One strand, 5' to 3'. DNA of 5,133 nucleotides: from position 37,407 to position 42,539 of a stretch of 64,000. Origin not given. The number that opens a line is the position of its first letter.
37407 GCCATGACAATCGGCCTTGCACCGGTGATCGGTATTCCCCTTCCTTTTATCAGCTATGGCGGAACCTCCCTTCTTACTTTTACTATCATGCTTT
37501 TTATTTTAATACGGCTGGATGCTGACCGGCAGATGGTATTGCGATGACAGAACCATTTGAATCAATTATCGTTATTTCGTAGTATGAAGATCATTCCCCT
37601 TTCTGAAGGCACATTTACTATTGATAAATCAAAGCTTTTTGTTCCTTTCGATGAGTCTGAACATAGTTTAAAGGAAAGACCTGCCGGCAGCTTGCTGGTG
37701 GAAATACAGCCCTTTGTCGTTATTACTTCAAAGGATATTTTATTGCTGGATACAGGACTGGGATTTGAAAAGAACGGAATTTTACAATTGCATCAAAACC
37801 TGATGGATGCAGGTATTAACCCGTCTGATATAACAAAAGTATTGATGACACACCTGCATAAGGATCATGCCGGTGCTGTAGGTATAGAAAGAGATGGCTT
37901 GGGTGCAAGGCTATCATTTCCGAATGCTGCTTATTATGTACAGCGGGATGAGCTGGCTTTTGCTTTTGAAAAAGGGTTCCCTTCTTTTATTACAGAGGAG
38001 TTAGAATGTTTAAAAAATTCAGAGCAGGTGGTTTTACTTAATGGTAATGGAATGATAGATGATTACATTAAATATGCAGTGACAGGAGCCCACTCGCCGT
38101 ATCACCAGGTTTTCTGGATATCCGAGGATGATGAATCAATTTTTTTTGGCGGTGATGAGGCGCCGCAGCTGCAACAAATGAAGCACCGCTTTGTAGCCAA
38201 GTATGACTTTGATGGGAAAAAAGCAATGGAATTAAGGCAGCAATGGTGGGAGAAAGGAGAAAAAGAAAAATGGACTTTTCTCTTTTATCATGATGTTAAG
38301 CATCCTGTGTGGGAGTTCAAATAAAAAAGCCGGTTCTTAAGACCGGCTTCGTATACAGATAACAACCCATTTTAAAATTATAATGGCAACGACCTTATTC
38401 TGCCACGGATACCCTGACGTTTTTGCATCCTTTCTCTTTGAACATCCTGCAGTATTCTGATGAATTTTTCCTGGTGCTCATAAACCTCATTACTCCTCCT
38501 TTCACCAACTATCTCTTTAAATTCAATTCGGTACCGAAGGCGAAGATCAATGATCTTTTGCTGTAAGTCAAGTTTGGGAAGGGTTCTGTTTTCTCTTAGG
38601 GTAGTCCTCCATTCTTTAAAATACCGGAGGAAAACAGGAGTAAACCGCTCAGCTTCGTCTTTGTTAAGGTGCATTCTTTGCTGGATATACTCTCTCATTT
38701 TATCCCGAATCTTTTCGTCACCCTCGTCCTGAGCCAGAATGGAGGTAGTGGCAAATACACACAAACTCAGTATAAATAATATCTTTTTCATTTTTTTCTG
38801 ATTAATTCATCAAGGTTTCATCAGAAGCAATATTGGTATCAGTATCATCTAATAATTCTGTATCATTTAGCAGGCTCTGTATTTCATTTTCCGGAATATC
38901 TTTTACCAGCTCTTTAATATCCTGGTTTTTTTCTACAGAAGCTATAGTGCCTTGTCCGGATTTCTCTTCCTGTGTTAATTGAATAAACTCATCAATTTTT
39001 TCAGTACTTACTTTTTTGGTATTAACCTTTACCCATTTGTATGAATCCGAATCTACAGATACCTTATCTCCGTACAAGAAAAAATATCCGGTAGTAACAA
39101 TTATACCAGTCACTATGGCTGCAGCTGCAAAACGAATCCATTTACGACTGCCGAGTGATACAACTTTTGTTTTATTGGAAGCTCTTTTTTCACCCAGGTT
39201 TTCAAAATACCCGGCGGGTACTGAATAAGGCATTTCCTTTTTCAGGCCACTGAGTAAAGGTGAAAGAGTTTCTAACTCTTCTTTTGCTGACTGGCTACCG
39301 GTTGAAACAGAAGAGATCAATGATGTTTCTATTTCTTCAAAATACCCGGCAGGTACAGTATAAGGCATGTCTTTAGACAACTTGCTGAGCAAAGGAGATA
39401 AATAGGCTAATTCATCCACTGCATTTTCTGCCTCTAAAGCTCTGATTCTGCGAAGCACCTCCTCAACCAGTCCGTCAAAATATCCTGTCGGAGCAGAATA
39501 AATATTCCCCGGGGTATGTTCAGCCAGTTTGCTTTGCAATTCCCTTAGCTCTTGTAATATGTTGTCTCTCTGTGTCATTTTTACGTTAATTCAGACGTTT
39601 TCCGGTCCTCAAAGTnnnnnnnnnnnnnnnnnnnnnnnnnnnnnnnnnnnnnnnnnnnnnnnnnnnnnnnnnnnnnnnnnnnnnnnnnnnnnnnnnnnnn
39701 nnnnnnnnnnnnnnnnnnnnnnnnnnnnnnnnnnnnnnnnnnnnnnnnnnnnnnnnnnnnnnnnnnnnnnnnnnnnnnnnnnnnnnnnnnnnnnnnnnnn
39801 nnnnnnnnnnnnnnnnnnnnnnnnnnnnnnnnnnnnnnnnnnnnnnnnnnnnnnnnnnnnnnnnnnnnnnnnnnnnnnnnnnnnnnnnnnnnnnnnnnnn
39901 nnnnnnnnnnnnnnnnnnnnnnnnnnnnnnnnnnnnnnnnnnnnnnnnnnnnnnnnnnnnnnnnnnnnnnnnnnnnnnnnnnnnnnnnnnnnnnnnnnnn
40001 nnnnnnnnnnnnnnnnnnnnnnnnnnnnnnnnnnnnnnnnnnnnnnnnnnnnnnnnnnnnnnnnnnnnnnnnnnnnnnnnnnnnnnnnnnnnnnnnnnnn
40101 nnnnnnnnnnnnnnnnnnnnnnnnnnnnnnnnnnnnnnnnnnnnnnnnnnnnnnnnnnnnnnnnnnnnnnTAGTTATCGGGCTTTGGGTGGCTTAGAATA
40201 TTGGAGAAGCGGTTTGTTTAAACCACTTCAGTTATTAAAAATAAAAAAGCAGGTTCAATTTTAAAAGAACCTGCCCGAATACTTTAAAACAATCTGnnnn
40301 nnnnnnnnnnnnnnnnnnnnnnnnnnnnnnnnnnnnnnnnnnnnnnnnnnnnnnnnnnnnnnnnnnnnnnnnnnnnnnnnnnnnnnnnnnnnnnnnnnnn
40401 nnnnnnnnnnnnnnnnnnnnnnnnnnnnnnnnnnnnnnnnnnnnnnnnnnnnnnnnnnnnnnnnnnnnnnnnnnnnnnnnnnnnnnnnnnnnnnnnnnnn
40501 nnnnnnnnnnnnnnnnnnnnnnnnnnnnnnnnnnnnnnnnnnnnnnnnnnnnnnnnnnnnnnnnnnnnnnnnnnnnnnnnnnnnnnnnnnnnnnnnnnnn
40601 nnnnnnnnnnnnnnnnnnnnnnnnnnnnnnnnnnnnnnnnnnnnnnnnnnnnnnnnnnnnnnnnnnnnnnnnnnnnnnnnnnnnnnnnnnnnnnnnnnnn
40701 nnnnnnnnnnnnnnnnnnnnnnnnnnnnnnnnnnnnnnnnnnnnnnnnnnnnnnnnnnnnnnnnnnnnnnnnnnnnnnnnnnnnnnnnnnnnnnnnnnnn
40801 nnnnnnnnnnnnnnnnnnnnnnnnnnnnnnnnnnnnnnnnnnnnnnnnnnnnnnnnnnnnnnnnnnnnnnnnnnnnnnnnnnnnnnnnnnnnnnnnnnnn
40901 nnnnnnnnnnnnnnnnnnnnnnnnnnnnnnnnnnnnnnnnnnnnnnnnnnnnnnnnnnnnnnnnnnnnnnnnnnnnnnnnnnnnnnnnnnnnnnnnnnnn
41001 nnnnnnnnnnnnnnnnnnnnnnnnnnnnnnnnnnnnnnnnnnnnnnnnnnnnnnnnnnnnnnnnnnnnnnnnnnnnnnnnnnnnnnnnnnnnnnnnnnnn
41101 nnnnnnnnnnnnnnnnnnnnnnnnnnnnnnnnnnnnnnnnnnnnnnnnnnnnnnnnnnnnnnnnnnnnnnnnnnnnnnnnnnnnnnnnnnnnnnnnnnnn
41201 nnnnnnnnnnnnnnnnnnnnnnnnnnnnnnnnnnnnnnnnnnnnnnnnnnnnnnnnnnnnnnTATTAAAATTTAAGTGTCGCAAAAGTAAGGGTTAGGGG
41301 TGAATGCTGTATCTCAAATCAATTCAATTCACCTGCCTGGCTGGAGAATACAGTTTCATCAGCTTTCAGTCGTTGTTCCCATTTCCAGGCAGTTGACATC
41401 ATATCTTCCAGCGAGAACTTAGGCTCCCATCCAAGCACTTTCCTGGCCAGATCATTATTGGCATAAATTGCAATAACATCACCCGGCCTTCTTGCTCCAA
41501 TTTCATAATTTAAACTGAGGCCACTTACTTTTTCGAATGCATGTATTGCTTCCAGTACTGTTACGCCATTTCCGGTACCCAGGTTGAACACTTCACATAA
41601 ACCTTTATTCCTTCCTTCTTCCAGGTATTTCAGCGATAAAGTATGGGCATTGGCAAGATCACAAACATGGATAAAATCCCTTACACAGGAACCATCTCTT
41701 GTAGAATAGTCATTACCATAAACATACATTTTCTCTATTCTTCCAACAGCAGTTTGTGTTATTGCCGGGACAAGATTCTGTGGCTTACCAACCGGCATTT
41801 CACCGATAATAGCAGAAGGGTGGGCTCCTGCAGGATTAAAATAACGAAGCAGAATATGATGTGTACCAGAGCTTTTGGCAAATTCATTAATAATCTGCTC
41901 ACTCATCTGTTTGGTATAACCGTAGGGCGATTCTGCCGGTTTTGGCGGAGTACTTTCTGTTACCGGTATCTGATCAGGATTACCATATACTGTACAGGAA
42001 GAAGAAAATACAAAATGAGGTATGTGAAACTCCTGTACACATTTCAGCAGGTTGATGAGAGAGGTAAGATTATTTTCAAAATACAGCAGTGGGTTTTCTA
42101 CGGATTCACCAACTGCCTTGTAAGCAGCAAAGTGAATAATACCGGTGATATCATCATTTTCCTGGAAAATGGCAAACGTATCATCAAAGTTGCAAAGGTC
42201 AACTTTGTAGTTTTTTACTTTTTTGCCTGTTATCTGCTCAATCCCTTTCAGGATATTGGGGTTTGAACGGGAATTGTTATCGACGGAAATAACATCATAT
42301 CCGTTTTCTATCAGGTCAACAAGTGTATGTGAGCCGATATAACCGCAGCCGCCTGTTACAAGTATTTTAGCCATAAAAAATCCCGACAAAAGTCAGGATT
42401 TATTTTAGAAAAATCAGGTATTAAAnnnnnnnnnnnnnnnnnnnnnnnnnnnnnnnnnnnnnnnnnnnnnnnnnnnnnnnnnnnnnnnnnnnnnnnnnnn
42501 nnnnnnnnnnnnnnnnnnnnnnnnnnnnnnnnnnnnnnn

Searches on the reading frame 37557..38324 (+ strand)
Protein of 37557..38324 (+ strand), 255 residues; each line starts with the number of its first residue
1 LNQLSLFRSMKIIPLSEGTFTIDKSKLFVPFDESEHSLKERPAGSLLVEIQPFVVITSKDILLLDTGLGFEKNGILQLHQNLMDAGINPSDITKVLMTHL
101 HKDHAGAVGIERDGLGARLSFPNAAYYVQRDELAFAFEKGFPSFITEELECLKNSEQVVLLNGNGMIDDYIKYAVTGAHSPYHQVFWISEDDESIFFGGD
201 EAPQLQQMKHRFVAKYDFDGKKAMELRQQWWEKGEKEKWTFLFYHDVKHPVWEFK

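Call 89: search_protein_families(library=pfam, proteins=[window:37557-38324:+], max_evalue=0.00001)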
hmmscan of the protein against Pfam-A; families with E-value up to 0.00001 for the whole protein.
window:37557-38324:+ (255 aa): 1 family
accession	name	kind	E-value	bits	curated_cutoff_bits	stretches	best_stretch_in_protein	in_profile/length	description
PF00753.33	Lactamase_B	-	3.2e-11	44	22.7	1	54-204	10-153/196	Metallo-beta-lactamase superfamily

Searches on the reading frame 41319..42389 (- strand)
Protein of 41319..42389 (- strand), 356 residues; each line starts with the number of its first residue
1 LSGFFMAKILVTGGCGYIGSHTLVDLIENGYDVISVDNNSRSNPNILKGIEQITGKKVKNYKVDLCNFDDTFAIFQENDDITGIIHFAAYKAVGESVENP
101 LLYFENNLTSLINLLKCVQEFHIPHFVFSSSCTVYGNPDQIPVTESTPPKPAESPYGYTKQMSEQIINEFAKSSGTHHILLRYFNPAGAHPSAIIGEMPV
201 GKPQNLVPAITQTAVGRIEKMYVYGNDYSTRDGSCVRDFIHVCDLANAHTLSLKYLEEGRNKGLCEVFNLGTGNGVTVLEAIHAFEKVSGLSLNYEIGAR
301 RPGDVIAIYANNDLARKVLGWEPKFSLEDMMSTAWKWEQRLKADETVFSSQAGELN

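Call 42: search_protein_families(library=pfam, proteins=[window:41319-42389:-], max_evalue=0.01)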
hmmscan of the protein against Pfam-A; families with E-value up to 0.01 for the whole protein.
window:41319-42389:- (356 aa): 9 families
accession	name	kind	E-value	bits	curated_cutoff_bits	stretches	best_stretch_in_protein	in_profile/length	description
PF16363.11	GDP_Man_Dehyd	-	1.2e-54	186.5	27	1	10-332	1-330/332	GDP-mannose 4,6 dehydratase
PF01370.27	Epimerase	-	1e-49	169.6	20.9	1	9-271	1-240/240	NAD dependent epimerase/dehydratase family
PF01073.25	3Beta_HSD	-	9.7e-14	51.5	22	1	10-259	1-235/280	3-beta hydroxysteroid dehydrogenase/isomerase family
PF02719.21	Polysacc_synt_2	-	4.1e-10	39.8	20.2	1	9-191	1-176/293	Polysaccharide biosynthesis protein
PF04321.23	RmlD_sub_bind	-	1.5e-08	34.5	27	1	8-182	2-147/287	RmlD substrate binding domain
PF08659.16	KR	-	1.4e-06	28.8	22.6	1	8-140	2-146/180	KR domain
PF07993.18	NAD_binding_4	-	4.3e-06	26.5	20.1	1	79-182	87-203/258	Male sterility protein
PF00106.31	adh_short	-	2e-05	24.6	26.6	1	9-84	3-77/195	short chain dehydrogenase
PF03721.20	UDPG_MGDP_dh_N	-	0.006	16.6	27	0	14-55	7-48/187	UDP-glucose/GDP-mannose dehydrogenase family, NAD binding domain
